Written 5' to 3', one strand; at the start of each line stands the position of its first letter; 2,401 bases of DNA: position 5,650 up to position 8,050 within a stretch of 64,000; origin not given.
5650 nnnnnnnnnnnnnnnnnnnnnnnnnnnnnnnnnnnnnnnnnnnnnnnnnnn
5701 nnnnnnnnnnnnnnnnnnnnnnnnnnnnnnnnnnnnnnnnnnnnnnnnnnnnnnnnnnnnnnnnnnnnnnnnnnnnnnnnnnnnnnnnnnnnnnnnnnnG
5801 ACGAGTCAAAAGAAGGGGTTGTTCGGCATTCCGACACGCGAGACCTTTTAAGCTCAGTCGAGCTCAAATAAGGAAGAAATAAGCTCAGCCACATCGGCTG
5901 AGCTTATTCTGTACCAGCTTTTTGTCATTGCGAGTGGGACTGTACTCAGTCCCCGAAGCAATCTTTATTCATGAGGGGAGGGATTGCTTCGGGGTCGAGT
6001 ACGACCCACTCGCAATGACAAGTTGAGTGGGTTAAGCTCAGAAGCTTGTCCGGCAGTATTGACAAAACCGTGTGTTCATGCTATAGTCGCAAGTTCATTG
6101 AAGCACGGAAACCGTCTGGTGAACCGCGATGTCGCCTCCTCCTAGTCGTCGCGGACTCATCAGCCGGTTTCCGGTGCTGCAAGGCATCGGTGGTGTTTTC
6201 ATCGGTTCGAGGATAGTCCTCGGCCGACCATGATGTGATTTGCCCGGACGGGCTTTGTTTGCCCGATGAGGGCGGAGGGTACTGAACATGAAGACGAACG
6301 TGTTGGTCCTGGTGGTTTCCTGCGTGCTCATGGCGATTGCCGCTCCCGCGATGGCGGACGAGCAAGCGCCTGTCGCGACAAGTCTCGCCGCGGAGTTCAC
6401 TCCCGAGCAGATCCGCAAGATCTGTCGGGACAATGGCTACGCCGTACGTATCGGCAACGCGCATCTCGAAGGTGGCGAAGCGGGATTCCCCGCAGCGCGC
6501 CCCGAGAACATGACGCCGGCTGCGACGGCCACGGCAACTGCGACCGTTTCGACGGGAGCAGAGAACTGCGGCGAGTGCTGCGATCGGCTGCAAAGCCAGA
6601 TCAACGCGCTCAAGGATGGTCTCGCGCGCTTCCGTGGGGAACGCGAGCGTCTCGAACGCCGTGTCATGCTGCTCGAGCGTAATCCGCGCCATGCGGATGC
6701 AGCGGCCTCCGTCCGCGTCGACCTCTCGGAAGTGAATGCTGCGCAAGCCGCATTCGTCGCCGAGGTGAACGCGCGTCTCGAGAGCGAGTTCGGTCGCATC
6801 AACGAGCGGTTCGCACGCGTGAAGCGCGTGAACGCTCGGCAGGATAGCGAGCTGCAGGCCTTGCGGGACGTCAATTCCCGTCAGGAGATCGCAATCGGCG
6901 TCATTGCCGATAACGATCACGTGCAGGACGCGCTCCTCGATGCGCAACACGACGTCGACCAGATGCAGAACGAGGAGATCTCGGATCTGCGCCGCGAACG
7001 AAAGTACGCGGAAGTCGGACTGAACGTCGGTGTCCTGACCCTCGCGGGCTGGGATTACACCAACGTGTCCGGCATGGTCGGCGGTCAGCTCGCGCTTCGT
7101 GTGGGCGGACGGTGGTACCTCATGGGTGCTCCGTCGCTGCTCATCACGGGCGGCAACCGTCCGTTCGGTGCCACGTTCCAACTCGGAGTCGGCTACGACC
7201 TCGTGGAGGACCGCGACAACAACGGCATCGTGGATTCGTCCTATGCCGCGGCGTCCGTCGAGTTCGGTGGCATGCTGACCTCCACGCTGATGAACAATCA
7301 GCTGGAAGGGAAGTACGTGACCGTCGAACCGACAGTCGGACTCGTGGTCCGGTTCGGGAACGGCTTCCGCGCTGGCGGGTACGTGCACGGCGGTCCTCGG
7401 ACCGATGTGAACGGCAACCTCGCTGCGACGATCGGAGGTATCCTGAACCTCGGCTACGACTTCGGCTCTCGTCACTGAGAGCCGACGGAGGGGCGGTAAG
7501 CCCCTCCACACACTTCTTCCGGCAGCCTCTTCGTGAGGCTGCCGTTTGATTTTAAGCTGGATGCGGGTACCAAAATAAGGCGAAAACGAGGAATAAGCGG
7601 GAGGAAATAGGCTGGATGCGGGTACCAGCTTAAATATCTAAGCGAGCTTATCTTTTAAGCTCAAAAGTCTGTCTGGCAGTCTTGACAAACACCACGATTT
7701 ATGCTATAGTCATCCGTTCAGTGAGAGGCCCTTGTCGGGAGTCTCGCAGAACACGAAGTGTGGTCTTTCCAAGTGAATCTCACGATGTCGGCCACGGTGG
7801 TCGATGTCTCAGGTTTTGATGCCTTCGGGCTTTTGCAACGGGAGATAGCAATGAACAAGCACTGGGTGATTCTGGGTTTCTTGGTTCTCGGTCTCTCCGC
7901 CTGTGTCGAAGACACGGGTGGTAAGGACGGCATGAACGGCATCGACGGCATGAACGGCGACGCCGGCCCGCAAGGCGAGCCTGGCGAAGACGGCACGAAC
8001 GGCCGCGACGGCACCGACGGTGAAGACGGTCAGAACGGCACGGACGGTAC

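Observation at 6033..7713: Duplicated near-consensus sigma-70 promoter modules with a conserved 25-nt upstream box in front of two secreted-protein genes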

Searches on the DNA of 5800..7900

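Call 20: search_rna_families(source=window, start=5800, end=7900, threshold=evalue, max_evalue=10)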
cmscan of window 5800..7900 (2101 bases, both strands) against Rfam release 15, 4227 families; matches with E-value up to 10: 13.
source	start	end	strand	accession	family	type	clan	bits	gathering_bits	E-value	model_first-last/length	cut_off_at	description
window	5931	6012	+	RF03736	mir-3130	Gene; miRNA;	-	32.9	95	0.00046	1-75/75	no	mir-3130 microRNA precursor family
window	5931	6012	-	RF03736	mir-3130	Gene; miRNA;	-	28.2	95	0.0084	1-75/75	no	mir-3130 microRNA precursor family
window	5930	6011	-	RF03788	MIR5304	Gene; miRNA;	-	24.2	75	0.029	1-80/80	no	MIR5304 microRNA precursor family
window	7464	7508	-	RF01716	PhotoRC-I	Cis-reg;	-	24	45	0.0021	1-44/44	no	PhotoRC-I RNA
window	7490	7553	+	RF02676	Esr41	Gene; sRNA;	-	22.9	102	0.18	1-74/74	no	Enterohemorrhagic E. coli sRNA 41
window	5921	6022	+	RF03393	mir-2849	Gene; miRNA;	-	20.2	100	0.34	1-97/97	no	mir-2849 microRNA precursor family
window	5930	6015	+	RF00922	mir-673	Gene; miRNA;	-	18.9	100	4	1-83/83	no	mir-673 microRNA precursor family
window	5923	6018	-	RF00922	mir-673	Gene; miRNA;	-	17.8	100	7.2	1-83/83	no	mir-673 microRNA precursor family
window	7487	7545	-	RF01686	Acido-1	Gene; sRNA;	-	16.3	50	4.6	1-64/64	no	Acido-1 RNA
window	7455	7521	-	RF02937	Clostridiales-2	Gene; sRNA;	-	14.8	58.6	4.5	1-82/82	no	Clostridiales-2 RNA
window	6801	6948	+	RF02855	Ysr251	Gene; antisense;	-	13.7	100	1.2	1-194/194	no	Yersinia sRNA 251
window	6707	6841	+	RF02867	ncS011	Gene; sRNA;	-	12.8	48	2.7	1-207/207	no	Burkholderia sRNA 11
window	6648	6680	-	RF02886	npcTB_6715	Gene; sRNA;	-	10.9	72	9.7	42-74/212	no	Mycobacterium sRNA 6715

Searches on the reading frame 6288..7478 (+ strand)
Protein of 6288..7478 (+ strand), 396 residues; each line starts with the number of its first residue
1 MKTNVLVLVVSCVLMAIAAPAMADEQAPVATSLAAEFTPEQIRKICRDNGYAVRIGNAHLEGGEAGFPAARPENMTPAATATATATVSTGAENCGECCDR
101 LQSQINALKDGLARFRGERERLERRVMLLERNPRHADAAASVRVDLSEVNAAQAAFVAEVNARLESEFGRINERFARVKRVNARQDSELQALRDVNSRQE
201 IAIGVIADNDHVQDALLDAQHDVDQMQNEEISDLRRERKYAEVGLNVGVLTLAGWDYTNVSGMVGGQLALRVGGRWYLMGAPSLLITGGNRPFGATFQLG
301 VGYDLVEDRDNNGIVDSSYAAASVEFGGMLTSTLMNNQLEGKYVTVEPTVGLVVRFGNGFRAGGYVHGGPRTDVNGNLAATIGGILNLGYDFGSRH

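Call 13: search_protein_families(library=pfam, proteins=[window:6288-7478:+], max_evalue=0.01)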
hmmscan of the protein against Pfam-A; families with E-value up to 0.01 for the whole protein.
window:6288-7478:+ (396 aa): 0 families

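Call 14: find_encoding_contigs(protein=window:6288-7478:+, flank=3000, max_places=6)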
Protein window:6288-7478:+ (396 aa): no gene with exactly this product is on record in the collection.

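Call 22: find_homologous_proteins(query=window:6288-7478:+)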
Query window:6288-7478:+ (396 aa): 3 proteins with E <= 0.001 among 8000 candidates.
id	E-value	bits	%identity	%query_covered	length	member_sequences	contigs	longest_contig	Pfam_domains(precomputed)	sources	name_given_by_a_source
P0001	6.9e-258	873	100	100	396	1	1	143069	-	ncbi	-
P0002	6.0e-101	357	48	100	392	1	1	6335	-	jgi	jgi:hypothetical protein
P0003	6.6e-80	287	46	93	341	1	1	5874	-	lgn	-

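Call 23: find_encoding_contigs(protein=P0001, flank=10000, max_places=3)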
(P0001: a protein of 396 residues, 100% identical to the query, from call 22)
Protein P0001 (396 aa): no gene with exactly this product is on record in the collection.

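Call 24: find_encoding_contigs(protein=P0002, flank=10000, max_places=3)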
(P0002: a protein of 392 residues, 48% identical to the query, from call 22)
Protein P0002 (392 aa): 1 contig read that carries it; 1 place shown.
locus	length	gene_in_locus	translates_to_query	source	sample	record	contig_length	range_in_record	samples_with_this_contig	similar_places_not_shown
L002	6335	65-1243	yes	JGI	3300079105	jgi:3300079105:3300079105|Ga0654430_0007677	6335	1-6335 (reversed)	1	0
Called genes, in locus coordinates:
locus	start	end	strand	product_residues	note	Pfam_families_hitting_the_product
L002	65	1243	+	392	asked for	-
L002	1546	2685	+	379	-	PF01391:Collagen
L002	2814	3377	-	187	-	PF01797:Y1_Tnp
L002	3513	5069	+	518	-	PF04932:Wzy_C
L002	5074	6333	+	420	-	?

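Call 25: find_encoding_contigs(protein=P0003, flank=10000, max_places=3)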
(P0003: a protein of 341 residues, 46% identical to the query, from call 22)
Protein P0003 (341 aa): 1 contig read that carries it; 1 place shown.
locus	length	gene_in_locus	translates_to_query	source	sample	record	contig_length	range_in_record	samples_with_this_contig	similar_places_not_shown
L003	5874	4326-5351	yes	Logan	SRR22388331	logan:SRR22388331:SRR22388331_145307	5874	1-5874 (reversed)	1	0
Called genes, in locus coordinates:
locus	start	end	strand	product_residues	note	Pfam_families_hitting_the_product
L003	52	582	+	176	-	-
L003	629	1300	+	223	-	-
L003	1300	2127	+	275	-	-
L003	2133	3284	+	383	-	PF13180:PDZ_2, PF17820:PDZ_6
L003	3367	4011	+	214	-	-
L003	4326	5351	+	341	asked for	-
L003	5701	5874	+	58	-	?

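Call 77: predict_structure(alignment_id=A7)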
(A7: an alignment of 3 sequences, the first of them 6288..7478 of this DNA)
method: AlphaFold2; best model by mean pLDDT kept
length: 396 residues; sequences in the alignment: 3
mean_pLDDT: 55.8   pTM: 0.36
mean pLDDT of the five models: 55.8, 55.0, 54.8, 51.5, 38.9
residues with pLDDT >= 90: 0; 70-90: 133; 50-70: 103; < 50: 160
segments of 3 or more residues with pLDDT < 50: 1-37, 48-96, 196-239, 308-319, 335-342, 394-396
pLDDT, mean of each block of 10 residues (from residue 1): 33 28 25 43 49 33 25 26 25 47 67 77 82 79 80 71 61 54 52 48 39 31 32 38 71 55 79 76 73 75 67 45 81 50 66 78 80 58 77 53
secondary structure, 60 per line:
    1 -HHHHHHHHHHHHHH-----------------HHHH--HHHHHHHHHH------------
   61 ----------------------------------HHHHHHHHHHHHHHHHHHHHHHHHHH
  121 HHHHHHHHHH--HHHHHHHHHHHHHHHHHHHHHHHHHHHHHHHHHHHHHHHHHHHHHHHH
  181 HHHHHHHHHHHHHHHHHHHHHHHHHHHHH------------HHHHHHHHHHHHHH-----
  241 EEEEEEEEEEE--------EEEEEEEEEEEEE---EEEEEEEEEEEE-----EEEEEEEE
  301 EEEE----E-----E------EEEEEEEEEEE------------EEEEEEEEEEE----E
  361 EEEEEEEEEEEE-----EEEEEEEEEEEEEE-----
elements in order: H2-15 H33-36 H39-48 H95-130 H133-209 H222-235 E241-251 E260-272 E276-287 E293-304 E322-332 E345-355 E360-372 E378-391

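Call 79: fold_search(model_id=the predicted structure, library=pdb)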
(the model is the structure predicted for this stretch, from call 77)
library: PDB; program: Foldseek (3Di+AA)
matches with E <= 10: 894; with E <= 0.001: 6
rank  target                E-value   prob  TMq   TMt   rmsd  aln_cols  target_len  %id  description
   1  2n2l_MODEL_1_A        1.2e-04  1.00  0.23  0.49   6.4       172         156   12  NMR structure of yersinia pestis ail (attachment invasion locus) in decylphosphocholine micelles calculated wi (released 2015-07-22)
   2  9fzc_A                1.9e-04  1.00  0.26  0.54   6.3       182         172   16  Structure of OmpA-short in complex with nanobody Nb01 (released 2024-07-17)
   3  4rlc                  4.6e-04  1.00  0.25  0.62   5.0       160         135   13  Crystal structure of the N-terminal beta-barrel domain of Pseudomonas aeruginosa OprF (released 2015-04-22)
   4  1qjp                  5.4e-04  1.00  0.23  0.53   6.1       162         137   12  HIGH RESOLUTION STRUCTURE OF THE OUTER MEMBRANE PROTEIN A (OMPA) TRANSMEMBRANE DOMAIN (released 2000-06-30)
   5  9fzd_A                7.1e-04  1.00  0.23  0.45   7.4       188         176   14  Structure of OmpA-long in complex with nanobody Nb39 (released 2024-07-17)
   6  2ge4_MODEL_1_A        8.8e-04  1.00  0.24  0.45   7.2       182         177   12  High-resolution solution structure of outer membrane protein A transmembrane domain (released 2006-04-11)
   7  7pi0_O                1.3e-03  0.69  0.14  0.20  21.3       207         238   12  Unstacked compact Dunaliella PSII (released 2022-08-17)
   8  3gp6                  1.5e-03  1.00  0.24  0.50   8.9       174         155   13  Crystal structure of PagP in SDS/MPD (released 2010-06-23)
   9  7pnk_O                1.5e-03  0.77  0.15  0.22  21.6       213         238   11  Unstacked compact Dunaliella PSII (released 2022-08-17)
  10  6ntr_D                1.7e-03  0.89  0.15  0.21  15.6       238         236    8  Crystal Structure of Beta-barrel-like Protein of Domain of Unknown Function DUF1849 from Brucella abortus (released 2019-02-13)
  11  2f1v_A                1.9e-03  1.00  0.24  0.46   7.5       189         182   11  Outer membrane protein OmpW (released 2006-01-24)
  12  9nh2_A                2.1e-03  1.00  0.22  0.34  10.1       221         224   13  In situ cryo-EM structure of porin III of the Legionella Dot/Icm T4SS machine (released 2025-09-17)
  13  3qrc_B                2.4e-03  1.00  0.23  0.49   6.4       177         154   11  The crystal structure of Ail, the attachment invasion locus protein of Yersinia pestis, in complex with the heparin an (released 2011-11-23)
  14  3qra                  2.5e-03  0.99  0.22  0.45   6.9       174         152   13  The crystal structure of Ail, the attachment invasion locus protein of Yersinia pestis (released 2011-11-23)
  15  2y0l                  2.5e-03  0.99  0.19  0.20  10.5       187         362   10  Crystal Structure of Pseudomonas Aeruginosa OpdO (released 2011-12-21)
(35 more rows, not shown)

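Call 84: search_protein_families(library=ncbifam, proteins=[L002:2814-3377:-], max_evalue=0.01)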
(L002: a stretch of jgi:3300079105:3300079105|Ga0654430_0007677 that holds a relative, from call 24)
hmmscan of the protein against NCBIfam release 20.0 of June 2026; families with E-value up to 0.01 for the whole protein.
L002:2814-3377:- (187 aa): 2 families
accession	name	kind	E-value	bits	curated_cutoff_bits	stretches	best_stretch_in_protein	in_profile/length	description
NF047646.1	REP_Tyr_transpos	equivalog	7.6e-24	84.3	80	1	4-140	2-146/146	REP-associated tyrosine transposase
NF033573.1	transpos_IS200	equivalog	2.2e-06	27.9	55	1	12-108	11-112/126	IS200/IS605 family transposase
